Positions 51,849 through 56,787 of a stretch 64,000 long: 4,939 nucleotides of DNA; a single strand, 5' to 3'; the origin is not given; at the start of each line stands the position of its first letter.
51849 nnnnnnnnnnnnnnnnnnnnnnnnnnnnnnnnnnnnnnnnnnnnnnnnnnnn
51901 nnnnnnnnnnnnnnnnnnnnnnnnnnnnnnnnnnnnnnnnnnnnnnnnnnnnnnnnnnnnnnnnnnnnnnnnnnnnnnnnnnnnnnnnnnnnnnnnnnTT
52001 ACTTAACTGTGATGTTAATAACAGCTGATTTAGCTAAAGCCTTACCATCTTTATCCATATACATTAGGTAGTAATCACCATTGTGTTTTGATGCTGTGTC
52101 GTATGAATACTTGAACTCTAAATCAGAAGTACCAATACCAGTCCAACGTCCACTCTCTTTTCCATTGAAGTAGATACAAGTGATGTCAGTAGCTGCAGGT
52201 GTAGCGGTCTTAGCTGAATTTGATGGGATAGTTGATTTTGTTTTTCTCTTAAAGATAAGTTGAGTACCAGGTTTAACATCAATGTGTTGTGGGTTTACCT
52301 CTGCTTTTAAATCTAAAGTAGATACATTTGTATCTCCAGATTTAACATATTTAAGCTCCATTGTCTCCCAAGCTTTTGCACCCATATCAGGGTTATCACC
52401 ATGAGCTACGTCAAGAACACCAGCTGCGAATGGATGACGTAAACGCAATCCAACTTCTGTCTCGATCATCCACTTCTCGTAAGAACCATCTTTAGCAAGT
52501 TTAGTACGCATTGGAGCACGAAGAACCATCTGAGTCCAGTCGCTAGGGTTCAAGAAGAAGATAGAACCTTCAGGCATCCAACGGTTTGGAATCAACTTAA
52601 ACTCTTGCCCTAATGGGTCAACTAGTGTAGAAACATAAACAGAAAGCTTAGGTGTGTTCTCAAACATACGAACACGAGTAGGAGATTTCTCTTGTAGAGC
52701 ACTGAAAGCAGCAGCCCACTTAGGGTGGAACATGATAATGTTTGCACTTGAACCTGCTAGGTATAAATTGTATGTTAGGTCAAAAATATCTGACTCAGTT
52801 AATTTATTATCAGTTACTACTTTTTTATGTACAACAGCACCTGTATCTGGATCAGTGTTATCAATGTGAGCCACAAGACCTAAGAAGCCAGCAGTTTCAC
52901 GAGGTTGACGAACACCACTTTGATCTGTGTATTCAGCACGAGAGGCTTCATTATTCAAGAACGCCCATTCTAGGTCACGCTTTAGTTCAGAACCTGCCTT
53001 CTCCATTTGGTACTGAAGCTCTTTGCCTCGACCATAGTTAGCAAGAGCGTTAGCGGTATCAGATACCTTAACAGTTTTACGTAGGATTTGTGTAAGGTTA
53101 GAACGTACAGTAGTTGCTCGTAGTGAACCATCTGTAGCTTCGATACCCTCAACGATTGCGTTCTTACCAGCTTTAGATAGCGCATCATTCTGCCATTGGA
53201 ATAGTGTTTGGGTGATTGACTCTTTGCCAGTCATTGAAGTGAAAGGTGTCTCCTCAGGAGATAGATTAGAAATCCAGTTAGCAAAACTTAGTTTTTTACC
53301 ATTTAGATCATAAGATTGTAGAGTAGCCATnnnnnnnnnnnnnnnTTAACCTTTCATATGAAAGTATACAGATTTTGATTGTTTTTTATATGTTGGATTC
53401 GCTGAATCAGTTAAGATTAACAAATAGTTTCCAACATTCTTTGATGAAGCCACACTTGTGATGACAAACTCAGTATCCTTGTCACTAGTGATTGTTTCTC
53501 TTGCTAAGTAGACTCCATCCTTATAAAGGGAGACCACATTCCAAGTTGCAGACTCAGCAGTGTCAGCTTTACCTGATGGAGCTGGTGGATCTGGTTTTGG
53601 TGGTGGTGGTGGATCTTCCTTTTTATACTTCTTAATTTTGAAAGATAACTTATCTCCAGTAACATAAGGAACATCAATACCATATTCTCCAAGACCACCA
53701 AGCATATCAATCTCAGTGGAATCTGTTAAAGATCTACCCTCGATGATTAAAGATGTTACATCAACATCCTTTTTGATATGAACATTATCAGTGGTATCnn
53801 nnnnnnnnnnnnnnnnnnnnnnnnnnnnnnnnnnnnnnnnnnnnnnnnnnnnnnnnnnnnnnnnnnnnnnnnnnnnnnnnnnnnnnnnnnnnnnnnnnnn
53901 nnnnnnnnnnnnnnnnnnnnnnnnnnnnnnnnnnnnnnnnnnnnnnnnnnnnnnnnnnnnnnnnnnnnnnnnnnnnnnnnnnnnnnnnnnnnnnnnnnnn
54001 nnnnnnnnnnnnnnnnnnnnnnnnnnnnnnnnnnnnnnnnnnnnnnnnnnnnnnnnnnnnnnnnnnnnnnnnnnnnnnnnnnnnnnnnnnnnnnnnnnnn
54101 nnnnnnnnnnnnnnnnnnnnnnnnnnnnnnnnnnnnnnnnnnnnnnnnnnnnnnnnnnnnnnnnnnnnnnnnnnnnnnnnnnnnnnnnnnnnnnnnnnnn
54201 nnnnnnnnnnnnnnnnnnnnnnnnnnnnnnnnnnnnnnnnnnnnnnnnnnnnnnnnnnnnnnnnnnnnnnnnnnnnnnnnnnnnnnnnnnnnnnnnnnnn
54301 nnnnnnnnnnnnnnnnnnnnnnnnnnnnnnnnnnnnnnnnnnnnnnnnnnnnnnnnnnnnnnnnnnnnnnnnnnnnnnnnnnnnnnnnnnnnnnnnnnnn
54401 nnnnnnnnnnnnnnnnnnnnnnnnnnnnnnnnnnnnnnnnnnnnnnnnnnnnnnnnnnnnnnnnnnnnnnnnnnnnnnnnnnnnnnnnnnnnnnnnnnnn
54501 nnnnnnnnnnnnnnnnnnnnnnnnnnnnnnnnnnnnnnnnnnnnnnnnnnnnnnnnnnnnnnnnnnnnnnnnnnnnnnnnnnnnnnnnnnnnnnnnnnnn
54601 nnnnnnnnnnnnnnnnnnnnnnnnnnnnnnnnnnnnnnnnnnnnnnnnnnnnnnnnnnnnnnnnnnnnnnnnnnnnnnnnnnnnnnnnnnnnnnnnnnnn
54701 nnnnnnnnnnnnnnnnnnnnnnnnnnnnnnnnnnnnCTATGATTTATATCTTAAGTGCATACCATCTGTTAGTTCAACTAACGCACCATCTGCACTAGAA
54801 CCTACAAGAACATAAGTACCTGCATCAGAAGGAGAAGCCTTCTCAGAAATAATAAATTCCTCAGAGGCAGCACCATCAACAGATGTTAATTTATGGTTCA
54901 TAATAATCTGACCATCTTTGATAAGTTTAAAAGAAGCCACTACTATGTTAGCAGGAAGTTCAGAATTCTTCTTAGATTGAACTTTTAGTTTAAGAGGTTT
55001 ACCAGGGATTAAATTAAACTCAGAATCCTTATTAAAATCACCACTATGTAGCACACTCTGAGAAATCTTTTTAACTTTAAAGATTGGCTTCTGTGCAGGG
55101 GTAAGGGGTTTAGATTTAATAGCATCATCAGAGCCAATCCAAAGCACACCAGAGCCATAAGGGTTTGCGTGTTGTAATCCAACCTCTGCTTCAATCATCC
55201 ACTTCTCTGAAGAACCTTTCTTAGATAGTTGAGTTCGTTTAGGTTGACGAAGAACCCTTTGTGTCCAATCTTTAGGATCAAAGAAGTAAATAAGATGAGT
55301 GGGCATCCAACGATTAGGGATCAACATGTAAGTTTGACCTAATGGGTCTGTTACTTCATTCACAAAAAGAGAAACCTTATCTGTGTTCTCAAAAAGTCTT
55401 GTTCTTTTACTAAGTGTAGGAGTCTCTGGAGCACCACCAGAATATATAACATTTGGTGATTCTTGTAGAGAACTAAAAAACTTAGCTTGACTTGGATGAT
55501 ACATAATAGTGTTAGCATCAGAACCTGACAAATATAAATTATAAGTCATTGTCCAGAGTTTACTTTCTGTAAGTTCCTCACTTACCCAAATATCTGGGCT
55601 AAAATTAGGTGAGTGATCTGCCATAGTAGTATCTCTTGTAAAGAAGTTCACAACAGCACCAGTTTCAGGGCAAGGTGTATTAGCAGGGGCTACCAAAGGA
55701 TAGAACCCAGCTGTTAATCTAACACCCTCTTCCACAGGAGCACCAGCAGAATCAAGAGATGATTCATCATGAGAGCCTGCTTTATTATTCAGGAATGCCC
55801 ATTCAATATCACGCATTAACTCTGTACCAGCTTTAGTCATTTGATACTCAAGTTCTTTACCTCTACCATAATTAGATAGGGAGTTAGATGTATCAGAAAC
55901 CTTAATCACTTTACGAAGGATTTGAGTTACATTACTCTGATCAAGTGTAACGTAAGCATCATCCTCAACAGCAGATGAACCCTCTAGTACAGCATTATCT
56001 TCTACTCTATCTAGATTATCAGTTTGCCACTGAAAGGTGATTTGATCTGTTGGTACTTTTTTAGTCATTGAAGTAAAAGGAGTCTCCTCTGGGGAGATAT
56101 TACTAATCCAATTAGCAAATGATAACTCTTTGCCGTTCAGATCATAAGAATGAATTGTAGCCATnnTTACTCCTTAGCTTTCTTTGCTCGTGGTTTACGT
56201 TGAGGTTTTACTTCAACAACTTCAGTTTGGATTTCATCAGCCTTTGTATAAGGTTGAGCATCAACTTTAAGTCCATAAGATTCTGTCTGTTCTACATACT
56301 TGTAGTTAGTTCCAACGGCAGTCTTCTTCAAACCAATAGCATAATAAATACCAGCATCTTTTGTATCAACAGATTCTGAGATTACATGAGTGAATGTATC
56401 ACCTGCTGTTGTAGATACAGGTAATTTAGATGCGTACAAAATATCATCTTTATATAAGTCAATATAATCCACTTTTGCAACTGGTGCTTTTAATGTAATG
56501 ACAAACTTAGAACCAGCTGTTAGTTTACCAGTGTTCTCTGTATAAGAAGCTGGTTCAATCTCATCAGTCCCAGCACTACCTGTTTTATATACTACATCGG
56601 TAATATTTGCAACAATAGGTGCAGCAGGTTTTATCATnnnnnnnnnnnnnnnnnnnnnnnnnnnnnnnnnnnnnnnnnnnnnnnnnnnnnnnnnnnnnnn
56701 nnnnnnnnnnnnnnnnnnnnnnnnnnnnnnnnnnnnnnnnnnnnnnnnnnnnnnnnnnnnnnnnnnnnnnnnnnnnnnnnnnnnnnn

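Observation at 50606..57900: Six MCP paralogues each carry a different in-frame Ig-like C-terminal domain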

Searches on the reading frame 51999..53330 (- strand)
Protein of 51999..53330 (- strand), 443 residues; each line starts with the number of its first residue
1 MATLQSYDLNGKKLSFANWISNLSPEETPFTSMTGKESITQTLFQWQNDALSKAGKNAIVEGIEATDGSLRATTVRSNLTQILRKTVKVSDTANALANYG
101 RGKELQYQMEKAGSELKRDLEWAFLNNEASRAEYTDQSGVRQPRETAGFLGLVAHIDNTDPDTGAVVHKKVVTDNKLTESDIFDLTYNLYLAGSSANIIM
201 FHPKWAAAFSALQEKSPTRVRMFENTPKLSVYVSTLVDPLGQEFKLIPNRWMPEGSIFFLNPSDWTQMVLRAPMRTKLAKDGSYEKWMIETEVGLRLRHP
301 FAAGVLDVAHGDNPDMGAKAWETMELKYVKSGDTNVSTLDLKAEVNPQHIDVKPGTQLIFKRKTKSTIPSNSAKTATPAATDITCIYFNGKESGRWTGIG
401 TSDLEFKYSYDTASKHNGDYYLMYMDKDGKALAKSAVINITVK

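Call 3: search_protein_families(library=pfam, proteins=[window:51999-53330:-], max_evalue=0.1)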
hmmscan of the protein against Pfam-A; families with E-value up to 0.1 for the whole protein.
window:51999-53330:- (443 aa): 3 families
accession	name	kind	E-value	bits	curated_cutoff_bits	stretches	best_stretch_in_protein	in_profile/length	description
PF17236.8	SU10_MCP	-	1.5e-80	271.3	24.1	1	7-307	5-289/292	SU10 major capsid protein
PF02872.23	5_nucleotid_C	-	0.0062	17.1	23.6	1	106-201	72-156/158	5'-nucleotidase, C-terminal domain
PF20219.3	DUF6579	-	0.04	13.8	27.2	1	193-237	58-105/210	Family of unknown function (DUF6579)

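Call 33: find_homologous_proteins(query=window:51999-53330:-, region=300-443, max_evalue=0.01)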
Query window:51999-53330:-, residues 300-443 (144 aa): 1 proteins with E <= 0.01 among 227 candidates.
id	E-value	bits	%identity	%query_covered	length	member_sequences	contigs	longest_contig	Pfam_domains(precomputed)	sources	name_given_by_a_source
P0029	4.6e-90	317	100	100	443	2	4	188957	PF17236.9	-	-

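Call 34: find_encoding_contigs(protein=P0029, flank=10000, max_places=6)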
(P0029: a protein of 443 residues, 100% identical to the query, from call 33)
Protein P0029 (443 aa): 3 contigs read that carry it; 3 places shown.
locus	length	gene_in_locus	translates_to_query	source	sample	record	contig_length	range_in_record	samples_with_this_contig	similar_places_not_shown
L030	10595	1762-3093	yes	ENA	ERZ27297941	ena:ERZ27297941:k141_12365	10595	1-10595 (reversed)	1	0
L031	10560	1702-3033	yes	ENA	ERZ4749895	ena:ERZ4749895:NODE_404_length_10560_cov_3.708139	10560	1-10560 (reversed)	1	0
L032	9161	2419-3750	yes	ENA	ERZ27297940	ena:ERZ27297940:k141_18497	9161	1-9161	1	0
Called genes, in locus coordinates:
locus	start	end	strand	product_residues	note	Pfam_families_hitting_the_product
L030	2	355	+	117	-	?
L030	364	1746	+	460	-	PF17236:SU10_MCP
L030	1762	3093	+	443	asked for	PF17236:SU10_MCP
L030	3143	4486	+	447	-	PF17236:SU10_MCP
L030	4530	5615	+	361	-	PF17236:SU10_MCP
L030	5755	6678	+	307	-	PF17236:SU10_MCP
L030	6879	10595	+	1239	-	?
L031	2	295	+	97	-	?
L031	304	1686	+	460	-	PF17236:SU10_MCP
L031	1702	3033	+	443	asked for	PF17236:SU10_MCP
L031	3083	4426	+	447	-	PF17236:SU10_MCP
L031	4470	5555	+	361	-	PF17236:SU10_MCP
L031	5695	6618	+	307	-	PF17236:SU10_MCP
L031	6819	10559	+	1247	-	?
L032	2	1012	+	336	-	?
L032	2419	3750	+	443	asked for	PF17236:SU10_MCP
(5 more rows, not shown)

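Call 84: find_homologous_proteins(query=window:51999-53330:-, max_evalue=1e-20)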
Query window:51999-53330:- (443 aa): 513 proteins with E <= 1e-20 among 6907 candidates; the best 120 are listed.
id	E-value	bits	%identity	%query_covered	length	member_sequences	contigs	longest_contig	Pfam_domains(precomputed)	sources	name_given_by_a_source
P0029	4.0e-297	1003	100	100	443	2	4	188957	PF17236.9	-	-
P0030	5.1e-192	657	68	100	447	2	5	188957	PF17236.9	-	-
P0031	9.2e-147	508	58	98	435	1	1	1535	PF17236.9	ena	-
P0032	1.9e-144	500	56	100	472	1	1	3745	PF17236.9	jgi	-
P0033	9.2e-144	498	73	70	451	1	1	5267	PF17236.9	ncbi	ncbi:MAG: SU10 major capsid protein [Bacteroidales bacterium]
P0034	1.7e-143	497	69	73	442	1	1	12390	PF17236.9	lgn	-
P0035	8.8e-143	494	61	87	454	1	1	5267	PF17236.9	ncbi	ncbi:MAG: SU10 major capsid protein [Bacteroidales bacterium]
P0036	5.3e-141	489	64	83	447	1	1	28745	PF17236.9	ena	-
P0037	1.6e-140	487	71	71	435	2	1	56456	PF17236.9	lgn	-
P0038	1.3e-139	484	71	70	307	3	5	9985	PF17236.9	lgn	-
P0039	4.3e-139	482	55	100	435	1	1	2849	PF17236.9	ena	-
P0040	1.5e-136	474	71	70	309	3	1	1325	PF17236.9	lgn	-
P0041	2.4e-136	473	71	70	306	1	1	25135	PF17236.9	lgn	-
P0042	9.9e-136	471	66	70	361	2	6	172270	PF17236.9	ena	-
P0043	5.1e-135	469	72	70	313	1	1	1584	PF17236.9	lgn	-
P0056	2.4e-131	457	54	99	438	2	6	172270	PF17236.9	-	-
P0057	8.9e-131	455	68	71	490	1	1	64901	PF17236.9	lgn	-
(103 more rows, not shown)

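Call 85: find_encoding_contigs(protein=P0037, flank=10000, max_places=2)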
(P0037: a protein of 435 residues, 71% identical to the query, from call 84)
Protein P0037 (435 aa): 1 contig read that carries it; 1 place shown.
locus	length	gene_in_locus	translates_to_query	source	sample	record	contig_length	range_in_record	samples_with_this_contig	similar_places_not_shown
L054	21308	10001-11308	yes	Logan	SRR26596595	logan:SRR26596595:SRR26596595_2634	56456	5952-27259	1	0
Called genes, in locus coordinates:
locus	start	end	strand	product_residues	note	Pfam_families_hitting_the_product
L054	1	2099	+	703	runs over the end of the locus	PF23899:SU10_portal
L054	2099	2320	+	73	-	-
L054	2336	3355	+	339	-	-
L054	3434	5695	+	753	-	PF17236:SU10_MCP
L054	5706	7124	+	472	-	PF17236:SU10_MCP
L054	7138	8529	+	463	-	PF17236:SU10_MCP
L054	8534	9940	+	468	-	PF17236:SU10_MCP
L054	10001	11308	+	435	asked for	PF17236:SU10_MCP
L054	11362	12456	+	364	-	PF17236:SU10_MCP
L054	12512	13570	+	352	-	PF17236:SU10_MCP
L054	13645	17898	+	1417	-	-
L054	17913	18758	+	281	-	-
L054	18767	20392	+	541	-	-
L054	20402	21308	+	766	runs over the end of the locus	-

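Call 86: find_encoding_contigs(protein=P0057, flank=10000, max_places=2)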
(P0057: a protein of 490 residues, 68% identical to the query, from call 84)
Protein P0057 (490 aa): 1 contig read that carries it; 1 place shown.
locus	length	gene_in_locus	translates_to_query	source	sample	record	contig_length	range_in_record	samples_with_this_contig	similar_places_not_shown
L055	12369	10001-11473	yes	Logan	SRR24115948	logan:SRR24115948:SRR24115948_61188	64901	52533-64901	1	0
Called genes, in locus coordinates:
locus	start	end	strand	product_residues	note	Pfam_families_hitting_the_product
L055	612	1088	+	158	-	PF13392:HNH_3 (faint)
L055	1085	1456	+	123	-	-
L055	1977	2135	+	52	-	-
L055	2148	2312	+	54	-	-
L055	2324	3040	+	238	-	PF03237:Terminase_6N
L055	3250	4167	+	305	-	PF17289:Terminase_6C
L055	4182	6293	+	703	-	PF23899:SU10_portal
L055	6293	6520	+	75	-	-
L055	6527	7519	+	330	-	-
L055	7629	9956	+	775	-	PF17236:SU10_MCP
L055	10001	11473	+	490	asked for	PF17236:SU10_MCP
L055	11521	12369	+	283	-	?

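Call 87: find_encoding_contigs(protein=P0036, flank=10000, max_places=2)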
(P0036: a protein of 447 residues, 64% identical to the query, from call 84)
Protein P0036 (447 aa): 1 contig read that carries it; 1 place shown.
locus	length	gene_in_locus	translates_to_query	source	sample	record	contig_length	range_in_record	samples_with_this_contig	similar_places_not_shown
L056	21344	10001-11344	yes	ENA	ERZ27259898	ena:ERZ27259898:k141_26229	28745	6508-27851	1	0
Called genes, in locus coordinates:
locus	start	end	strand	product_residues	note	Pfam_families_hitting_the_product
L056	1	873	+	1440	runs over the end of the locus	PF24168:PB4_spike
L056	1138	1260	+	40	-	-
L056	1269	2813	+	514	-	PF03237:Terminase_6N, PF17289:Terminase_6C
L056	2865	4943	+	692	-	PF23899:SU10_portal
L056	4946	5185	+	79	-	-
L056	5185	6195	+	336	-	-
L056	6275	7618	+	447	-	PF17236:SU10_MCP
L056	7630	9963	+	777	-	PF17236:SU10_MCP, PF07679:I-set (faint)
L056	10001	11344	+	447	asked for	PF17236:SU10_MCP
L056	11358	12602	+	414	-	PF17236:SU10_MCP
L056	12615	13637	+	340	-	PF17236:SU10_MCP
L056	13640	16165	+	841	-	PF03629:SASA (faint)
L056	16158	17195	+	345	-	-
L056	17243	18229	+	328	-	PF17236:SU10_MCP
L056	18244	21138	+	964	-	PF03629:SASA (faint), PF13385:Laminin_G_3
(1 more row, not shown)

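Call 104: find_encoding_contigs(protein=P0056, flank=10000, max_places=4)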
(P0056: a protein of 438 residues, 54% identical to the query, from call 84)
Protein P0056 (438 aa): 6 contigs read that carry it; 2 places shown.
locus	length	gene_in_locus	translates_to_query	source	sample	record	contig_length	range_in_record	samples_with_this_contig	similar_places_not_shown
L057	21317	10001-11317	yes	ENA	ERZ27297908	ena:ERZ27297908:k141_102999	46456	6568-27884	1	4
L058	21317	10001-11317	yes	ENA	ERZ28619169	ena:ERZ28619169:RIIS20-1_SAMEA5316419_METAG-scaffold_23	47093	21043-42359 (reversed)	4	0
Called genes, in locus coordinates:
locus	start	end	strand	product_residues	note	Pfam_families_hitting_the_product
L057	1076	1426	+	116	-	-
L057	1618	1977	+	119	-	-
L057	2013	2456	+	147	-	PF01391:Collagen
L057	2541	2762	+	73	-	-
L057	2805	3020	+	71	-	-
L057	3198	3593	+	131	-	-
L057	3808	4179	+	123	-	-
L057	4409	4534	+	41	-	-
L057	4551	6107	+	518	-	PF03237:Terminase_6N, PF17289:Terminase_6C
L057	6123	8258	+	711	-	PF23899:SU10_portal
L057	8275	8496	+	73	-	-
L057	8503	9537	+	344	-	-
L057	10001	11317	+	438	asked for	PF17236:SU10_MCP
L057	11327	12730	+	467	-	PF17236:SU10_MCP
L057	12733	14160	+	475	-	PF17236:SU10_MCP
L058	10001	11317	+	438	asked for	PF17236:SU10_MCP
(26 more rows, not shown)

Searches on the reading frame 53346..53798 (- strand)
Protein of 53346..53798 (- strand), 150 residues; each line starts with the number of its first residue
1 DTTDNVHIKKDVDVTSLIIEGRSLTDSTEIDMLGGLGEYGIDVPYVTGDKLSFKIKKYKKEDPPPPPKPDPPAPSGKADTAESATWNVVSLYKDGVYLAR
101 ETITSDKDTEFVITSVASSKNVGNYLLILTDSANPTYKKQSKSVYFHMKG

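Call 15: search_protein_families(library=pfam, proteins=[window:53346-53798:-], max_evalue=10)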
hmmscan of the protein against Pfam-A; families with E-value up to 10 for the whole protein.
window:53346-53798:- (150 aa): 2 families
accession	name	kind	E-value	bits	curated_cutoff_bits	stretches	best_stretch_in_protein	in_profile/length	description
PF18079.6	AglB_L1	-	0.054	14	23.6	1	99-134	16-51/87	Archaeal glycosylation protein B long peripheral domain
PF16907.10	Caskin-Pro-rich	-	0.55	11.1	29.1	1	52-68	62-78/91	Proline rich region of Caskin proteins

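Call 16: search_protein_families(library=phrogs, proteins=[window:53346-53798:-], max_evalue=1)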
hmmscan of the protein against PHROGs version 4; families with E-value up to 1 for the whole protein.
window:53346-53798:- (150 aa): 0 families

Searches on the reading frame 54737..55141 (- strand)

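Call 15: search_protein_families(library=pfam, proteins=[window:54737-55141:-], max_evalue=10)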
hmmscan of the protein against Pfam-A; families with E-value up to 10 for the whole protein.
window:54737-55141:- (134 aa): 1 family
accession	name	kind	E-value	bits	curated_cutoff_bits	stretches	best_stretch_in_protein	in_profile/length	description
PF07977.19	FabA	-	0.19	11.8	23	1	44-82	97-136/138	FabA-like domain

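Call 16: search_protein_families(library=phrogs, proteins=[window:54737-55141:-], max_evalue=1)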
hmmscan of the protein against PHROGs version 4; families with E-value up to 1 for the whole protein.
window:54737-55141:- (134 aa): 2 families
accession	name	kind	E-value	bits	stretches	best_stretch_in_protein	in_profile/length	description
phrog_21974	-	unknown function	0.071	14.2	1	5-70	43-108/135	-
phrog_1873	-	unknown function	0.33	12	1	55-90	21-56/69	-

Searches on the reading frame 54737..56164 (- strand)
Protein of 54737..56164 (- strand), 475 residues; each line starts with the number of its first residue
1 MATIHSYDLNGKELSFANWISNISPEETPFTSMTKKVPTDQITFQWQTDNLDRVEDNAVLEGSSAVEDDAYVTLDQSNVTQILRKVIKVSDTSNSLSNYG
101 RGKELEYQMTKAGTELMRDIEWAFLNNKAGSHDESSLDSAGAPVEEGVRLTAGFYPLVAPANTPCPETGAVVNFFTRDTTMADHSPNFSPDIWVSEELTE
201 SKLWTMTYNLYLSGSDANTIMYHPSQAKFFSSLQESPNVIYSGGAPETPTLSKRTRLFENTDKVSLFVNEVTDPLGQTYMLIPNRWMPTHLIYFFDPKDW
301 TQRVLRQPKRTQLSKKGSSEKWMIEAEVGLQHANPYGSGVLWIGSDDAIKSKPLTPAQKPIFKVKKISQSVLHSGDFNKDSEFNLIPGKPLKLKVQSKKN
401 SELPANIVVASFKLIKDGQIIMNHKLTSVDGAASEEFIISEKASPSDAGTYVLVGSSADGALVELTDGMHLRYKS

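Call 3: search_protein_families(library=pfam, proteins=[window:54737-56164:-], max_evalue=0.1)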
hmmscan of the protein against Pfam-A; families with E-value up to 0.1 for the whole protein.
window:54737-56164:- (475 aa): 1 family
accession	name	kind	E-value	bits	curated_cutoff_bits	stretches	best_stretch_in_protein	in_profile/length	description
PF17236.8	SU10_MCP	-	3.4e-65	220.9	24.1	1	7-341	5-288/292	SU10 major capsid protein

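Call 69: search_solved_structures(query=window:54737-56164:-, max_evalue=0.01, show_alignments=1)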
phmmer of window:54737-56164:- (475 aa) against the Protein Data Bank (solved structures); distinct sequences matched with E-value up to 0.01: 2.
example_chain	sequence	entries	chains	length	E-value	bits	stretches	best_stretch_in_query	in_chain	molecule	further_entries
7z45_A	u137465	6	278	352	9.8e-82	278.3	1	5-345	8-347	Major head protein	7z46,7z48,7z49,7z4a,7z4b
9ny2_A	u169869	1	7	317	3.5e-19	72.1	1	4-126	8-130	Capsid and scaffold protein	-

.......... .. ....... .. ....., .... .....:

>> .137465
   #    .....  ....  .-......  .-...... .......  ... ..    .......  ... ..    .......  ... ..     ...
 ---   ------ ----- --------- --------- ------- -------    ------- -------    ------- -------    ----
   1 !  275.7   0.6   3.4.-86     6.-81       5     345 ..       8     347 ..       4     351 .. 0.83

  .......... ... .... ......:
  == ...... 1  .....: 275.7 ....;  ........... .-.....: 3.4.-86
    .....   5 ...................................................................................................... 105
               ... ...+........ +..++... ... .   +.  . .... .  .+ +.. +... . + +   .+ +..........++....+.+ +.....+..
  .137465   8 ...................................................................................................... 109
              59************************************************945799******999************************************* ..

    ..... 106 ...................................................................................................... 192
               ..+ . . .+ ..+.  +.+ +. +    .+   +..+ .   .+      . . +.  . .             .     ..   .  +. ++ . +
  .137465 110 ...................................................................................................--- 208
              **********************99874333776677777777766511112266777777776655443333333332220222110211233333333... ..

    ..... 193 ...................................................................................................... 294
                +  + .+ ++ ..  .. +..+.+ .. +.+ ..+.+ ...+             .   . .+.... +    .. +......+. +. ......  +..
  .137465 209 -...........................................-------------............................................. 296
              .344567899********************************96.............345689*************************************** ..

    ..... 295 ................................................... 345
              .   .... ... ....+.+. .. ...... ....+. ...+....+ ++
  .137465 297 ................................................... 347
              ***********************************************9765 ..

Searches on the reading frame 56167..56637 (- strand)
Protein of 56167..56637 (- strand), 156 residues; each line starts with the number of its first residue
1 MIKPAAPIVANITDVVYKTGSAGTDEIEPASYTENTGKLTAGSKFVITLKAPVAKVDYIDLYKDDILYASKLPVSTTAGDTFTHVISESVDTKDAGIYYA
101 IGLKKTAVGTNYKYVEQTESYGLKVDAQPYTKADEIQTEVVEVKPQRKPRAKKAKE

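Call 15: search_protein_families(library=pfam, proteins=[window:56167-56637:-], max_evalue=10)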
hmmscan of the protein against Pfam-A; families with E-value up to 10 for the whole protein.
window:56167-56637:- (156 aa): 0 families

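Call 16: search_protein_families(library=phrogs, proteins=[window:56167-56637:-], max_evalue=1)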
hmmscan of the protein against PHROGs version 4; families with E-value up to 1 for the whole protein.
window:56167-56637:- (156 aa): 2 families
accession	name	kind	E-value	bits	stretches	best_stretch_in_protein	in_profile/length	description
phrog_37943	-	unknown function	0.027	15.3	1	141-155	58-72/74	-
phrog_18941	-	unknown function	0.04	15.1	1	127-156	35-63/69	-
